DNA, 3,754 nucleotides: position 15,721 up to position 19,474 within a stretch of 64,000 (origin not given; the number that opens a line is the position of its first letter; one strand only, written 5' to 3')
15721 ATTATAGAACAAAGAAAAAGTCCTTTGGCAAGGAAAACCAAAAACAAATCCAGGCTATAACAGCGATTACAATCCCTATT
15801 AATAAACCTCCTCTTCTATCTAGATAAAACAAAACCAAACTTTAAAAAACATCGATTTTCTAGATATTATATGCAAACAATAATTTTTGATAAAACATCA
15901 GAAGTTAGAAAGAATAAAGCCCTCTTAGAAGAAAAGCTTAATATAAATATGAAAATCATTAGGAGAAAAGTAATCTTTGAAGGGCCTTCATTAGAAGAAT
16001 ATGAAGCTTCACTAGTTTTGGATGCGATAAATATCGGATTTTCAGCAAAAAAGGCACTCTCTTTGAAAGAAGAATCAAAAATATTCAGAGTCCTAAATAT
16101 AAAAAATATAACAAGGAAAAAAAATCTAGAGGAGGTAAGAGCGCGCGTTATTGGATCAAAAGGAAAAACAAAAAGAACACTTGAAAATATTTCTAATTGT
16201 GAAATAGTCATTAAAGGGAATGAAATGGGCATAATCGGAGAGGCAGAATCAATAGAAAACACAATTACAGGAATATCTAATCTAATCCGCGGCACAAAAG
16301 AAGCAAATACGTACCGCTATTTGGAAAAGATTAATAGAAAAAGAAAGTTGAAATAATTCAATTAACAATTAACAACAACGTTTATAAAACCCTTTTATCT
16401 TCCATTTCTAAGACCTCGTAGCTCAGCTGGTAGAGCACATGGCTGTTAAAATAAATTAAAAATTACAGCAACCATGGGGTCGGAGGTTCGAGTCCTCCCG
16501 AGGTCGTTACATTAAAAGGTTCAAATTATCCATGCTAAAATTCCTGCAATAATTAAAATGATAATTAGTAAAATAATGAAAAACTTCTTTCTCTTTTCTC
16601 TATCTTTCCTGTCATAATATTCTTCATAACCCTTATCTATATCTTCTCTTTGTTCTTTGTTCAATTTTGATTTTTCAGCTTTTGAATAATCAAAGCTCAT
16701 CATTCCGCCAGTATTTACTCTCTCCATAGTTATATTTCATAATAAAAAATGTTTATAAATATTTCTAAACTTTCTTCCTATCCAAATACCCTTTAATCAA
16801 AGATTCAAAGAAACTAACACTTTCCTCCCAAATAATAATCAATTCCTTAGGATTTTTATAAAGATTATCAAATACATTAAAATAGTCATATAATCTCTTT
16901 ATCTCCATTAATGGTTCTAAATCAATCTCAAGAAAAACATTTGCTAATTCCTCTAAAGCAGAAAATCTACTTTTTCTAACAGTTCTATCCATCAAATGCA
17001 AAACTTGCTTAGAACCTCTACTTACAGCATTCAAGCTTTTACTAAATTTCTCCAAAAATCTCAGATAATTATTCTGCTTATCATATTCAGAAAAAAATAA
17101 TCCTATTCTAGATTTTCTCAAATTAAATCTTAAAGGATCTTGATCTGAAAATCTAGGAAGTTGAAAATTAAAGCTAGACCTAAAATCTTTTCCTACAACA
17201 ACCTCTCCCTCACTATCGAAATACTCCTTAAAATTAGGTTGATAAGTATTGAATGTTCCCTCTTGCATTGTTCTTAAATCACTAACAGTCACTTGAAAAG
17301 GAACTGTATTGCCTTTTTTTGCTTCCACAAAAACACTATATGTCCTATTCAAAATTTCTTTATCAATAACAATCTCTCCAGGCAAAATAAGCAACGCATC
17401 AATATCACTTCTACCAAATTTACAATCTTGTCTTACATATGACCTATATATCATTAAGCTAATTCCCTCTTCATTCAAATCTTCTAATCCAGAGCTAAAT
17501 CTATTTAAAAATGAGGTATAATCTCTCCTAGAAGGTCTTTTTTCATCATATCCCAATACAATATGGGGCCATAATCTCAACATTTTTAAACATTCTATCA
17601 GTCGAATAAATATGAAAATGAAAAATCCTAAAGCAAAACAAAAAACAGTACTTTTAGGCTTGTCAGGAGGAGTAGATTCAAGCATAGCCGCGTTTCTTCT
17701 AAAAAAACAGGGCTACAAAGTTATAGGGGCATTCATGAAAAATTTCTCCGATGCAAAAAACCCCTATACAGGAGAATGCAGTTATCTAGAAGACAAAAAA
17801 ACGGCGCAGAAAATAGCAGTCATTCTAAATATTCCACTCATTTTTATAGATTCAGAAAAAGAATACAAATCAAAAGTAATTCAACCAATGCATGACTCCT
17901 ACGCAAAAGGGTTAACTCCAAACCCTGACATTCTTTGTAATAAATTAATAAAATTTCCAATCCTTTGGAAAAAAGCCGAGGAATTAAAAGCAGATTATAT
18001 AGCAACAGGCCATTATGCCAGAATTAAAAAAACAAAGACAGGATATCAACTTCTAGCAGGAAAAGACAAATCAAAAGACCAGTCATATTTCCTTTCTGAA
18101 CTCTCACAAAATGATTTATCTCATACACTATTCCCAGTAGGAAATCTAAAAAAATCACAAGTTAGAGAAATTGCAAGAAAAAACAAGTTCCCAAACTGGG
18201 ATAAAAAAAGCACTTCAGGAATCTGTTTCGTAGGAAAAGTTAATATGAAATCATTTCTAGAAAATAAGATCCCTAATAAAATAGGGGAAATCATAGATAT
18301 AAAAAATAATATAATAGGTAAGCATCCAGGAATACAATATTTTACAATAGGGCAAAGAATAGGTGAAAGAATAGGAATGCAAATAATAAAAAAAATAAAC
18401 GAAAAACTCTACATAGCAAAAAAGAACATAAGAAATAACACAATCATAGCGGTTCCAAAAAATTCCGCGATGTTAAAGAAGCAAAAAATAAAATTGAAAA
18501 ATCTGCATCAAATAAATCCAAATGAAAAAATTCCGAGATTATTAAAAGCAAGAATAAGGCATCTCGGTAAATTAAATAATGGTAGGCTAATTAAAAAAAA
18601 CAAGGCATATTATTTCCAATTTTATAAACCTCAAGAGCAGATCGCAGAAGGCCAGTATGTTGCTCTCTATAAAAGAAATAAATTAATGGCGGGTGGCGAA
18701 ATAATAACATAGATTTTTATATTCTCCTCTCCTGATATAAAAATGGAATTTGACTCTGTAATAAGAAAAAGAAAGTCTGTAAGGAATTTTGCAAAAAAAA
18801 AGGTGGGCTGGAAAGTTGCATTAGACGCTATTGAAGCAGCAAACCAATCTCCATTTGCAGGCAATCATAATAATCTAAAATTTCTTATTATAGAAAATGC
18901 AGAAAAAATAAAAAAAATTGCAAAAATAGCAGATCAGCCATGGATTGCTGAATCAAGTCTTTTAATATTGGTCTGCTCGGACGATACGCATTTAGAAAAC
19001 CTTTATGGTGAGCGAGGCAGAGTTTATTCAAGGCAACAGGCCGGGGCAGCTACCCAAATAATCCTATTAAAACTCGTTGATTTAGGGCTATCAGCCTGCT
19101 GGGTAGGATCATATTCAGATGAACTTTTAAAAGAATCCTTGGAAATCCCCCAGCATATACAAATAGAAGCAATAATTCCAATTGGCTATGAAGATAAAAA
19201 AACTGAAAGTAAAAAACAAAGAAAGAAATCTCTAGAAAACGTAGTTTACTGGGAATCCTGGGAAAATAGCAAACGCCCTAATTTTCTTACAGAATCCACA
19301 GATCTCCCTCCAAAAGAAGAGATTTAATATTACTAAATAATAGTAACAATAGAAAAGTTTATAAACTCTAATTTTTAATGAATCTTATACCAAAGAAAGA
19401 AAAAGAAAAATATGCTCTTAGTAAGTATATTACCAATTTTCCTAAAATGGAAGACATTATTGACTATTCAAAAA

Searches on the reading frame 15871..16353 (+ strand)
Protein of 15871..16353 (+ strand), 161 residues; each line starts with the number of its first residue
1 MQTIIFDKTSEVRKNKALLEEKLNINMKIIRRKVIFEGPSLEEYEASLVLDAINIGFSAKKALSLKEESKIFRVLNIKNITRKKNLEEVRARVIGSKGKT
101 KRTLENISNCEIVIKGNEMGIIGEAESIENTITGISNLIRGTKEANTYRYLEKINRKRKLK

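Call 49: search_protein_families(library=pfam, proteins=[window:15871-16353:+], max_evalue=0.0001)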
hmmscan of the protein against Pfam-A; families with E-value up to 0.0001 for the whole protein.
window:15871-16353:+ (161 aa): 2 families
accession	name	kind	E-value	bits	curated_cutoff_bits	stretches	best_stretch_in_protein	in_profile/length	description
PF21800.4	KH_KRR1_2nd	-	1.4e-08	35.1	27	1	73-131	4-63/91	KRR1 small subunit processome component, second KH domain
PF22891.2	KH_PNO1_2nd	-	9e-05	23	27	0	74-153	7-85/90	Eukaryotic type KH-domain (KH-domain type I) (327.11.2)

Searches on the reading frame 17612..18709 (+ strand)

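Call 50: search_protein_families(library=pfam, proteins=[window:17612-18709:+], max_evalue=0.0001)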
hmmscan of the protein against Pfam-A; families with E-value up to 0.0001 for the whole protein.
window:17612-18709:+ (366 aa): 4 families
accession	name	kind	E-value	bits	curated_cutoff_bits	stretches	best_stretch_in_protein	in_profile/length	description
PF03054.22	tRNA_Me_trans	-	1.8e-71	240.4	20.6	1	12-209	2-202/202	tRNA methyl transferase HUP domain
PF20259.3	tRNA_Me_trans_M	-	2.6e-15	56.1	27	1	213-279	1-63/66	tRNA methyl transferase PRC-barrel domain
PF20258.4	tRNA_Me_trans_C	-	2.9e-07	31.2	20.6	1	291-364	2-77/77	Aminomethyltransferase beta-barrel domain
PF02540.23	NAD_synthase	-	1.1e-06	28.4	21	0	7-42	15-52/242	NAD synthase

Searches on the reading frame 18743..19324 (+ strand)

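Call 50: search_protein_families(library=pfam, proteins=[window:18743-19324:+], max_evalue=0.0001)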
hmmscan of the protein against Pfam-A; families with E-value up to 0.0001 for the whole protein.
window:18743-19324:+ (194 aa): 2 families
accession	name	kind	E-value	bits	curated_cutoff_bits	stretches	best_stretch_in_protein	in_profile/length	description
PF00881.29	Nitroreductase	-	8e-21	75.4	23.5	2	65-149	84-167/167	Nitroreductase family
PF14512.11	TM1586_NiRdase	-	4.7e-13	49.7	27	1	6-172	5-153/215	Putative TM nitroreductase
